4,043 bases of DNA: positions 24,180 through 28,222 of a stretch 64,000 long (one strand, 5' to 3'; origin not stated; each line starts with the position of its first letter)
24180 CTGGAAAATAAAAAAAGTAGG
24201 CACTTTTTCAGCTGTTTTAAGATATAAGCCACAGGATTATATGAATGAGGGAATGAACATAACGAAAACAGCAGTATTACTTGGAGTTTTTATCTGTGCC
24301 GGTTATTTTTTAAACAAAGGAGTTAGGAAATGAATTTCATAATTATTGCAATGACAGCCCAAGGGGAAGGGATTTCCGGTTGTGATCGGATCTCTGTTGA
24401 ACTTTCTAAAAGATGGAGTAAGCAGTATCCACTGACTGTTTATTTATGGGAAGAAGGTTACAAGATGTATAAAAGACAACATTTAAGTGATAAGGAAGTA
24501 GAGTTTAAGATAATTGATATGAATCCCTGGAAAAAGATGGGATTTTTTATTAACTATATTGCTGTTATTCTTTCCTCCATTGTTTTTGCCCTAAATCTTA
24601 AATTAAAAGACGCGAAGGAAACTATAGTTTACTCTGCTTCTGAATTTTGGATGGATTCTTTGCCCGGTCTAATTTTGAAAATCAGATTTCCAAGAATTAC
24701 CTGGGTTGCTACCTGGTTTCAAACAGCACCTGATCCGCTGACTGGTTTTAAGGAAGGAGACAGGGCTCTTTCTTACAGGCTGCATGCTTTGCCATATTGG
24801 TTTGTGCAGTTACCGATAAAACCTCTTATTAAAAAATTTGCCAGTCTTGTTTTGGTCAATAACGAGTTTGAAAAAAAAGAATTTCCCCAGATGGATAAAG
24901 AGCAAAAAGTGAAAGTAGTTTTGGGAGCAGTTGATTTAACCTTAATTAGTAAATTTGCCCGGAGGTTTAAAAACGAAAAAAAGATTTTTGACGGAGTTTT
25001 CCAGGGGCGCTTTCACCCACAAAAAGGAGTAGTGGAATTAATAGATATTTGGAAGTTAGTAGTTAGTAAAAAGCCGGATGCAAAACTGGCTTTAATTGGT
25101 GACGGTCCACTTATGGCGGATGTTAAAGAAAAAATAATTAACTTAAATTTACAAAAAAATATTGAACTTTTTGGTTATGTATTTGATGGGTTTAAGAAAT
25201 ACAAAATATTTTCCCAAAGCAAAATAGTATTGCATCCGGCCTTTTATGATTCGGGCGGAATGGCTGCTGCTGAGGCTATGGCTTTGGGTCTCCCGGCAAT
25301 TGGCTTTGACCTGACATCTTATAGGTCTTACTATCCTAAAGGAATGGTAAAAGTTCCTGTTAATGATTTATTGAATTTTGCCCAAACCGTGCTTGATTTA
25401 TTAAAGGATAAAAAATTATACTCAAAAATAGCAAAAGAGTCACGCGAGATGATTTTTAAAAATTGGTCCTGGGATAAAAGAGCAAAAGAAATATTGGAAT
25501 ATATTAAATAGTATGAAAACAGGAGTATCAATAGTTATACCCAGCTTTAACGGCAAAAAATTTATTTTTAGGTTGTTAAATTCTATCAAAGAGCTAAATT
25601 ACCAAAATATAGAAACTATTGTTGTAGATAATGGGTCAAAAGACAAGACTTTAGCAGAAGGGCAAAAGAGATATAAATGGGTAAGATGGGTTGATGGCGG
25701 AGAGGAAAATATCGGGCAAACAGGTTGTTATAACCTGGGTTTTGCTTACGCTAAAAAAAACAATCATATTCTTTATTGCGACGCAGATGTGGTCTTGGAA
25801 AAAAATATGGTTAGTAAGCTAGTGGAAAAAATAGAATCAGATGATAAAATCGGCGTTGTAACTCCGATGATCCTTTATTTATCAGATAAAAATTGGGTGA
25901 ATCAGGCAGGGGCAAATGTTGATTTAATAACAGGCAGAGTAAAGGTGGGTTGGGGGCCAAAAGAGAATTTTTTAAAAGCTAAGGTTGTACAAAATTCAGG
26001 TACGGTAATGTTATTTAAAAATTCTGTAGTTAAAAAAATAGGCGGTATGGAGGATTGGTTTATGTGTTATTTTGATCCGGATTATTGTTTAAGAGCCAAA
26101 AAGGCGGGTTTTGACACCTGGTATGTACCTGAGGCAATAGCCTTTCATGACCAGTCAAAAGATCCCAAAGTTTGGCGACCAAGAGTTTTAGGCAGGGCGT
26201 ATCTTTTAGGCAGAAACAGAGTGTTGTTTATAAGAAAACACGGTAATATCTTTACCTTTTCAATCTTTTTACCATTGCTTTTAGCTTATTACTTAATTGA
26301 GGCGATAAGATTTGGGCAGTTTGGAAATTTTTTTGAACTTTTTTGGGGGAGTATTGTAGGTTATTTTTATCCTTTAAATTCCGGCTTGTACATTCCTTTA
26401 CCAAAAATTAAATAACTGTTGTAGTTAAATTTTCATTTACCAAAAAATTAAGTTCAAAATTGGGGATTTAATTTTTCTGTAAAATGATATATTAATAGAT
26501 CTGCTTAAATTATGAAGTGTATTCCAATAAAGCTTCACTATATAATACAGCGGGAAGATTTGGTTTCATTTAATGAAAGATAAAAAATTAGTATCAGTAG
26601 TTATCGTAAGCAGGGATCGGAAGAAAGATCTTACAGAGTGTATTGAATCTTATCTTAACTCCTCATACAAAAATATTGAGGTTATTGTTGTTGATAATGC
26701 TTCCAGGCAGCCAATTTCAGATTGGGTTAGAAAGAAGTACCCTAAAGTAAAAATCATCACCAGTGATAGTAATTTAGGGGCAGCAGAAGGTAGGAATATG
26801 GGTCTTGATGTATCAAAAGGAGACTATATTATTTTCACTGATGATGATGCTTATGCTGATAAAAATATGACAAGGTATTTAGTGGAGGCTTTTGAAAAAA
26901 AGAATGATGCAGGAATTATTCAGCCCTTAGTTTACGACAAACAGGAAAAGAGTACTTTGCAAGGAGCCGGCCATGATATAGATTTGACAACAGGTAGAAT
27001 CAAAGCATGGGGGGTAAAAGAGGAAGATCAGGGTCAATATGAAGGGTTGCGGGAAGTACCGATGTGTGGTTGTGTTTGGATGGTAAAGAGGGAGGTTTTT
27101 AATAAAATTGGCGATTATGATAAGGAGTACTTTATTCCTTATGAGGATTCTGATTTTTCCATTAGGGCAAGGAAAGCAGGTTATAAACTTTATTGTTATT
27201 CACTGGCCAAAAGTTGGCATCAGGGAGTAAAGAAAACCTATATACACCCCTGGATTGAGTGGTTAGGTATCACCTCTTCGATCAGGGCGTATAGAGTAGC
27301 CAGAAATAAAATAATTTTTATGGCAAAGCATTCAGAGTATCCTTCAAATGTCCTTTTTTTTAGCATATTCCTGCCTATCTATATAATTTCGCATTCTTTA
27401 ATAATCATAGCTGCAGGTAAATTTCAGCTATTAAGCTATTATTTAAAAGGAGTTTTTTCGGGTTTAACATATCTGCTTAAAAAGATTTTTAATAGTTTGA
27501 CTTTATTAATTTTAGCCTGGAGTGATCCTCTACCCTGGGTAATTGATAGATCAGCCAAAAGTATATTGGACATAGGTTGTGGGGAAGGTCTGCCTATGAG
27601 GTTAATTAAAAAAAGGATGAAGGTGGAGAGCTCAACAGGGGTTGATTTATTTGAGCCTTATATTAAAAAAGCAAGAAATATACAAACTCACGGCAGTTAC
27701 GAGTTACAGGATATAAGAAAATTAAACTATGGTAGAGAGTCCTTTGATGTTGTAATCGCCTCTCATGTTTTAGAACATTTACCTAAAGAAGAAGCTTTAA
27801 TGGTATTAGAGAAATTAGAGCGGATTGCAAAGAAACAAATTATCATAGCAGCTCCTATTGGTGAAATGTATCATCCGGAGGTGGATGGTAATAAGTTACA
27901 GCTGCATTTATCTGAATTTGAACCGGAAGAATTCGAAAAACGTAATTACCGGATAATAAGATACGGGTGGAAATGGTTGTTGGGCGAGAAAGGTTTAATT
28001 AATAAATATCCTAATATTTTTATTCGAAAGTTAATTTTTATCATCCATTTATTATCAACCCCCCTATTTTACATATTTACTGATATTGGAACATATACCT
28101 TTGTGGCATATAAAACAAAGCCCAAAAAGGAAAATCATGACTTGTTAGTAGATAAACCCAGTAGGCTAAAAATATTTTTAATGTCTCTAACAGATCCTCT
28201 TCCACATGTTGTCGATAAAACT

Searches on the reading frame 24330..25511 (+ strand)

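Call 5: search_protein_families(library=pfam, proteins=[window:24330-25511:+])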
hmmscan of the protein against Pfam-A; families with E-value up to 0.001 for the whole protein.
window:24330-25511:+ (393 aa): 3 families
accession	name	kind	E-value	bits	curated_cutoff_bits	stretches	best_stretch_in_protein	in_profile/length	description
PF00534.26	Glycos_transf_1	-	4.6e-24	85.3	26.4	1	216-373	14-171/172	Glycosyl transferases group 1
PF13692.12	Glyco_trans_1_4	-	9e-21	75.1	27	1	223-360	5-142/142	Glycosyl transferases group 1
PF13524.12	Glyco_trans_1_2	-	5.6e-07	30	25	1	289-390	39-144/144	Glycosyl transferase-like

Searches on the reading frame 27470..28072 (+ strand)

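Call 60: search_protein_families(library=pfam, max_evalue=0.001, proteins=[window:27470-28072:+])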
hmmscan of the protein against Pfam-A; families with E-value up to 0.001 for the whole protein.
window:27470-28072:+ (201 aa): 8 families
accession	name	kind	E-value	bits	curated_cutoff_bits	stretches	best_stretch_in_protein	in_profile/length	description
PF13649.12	Methyltransf_25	-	2.4e-14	54.2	27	1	32-122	1-95/97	Methyltransferase domain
PF08241.18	Methyltransf_11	-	3.1e-14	53.8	21.2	1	33-122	1-89/95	Methyltransferase domain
PF13847.12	Methyltransf_31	-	4.1e-11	43.2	27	1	27-127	2-108/145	Methyltransferase domain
PF08242.18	Methyltransf_12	-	1.9e-10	41.7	30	1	33-121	1-93/98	Methyltransferase domain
PF13489.12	Methyltransf_23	-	2.4e-10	40.8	27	1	26-111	20-101/164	Methyltransferase domain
PF07021.18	MetW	-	4.7e-07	30.1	21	1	30-126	15-108/193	Methionine biosynthesis protein MetW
PF05401.17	NodS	-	0.00062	20.1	24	1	26-110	41-125/201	Nodulation protein S (NodS)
PF02353.26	CMAS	-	0.00063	19.6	27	1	30-123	64-159/273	Mycolic acid cyclopropane synthetase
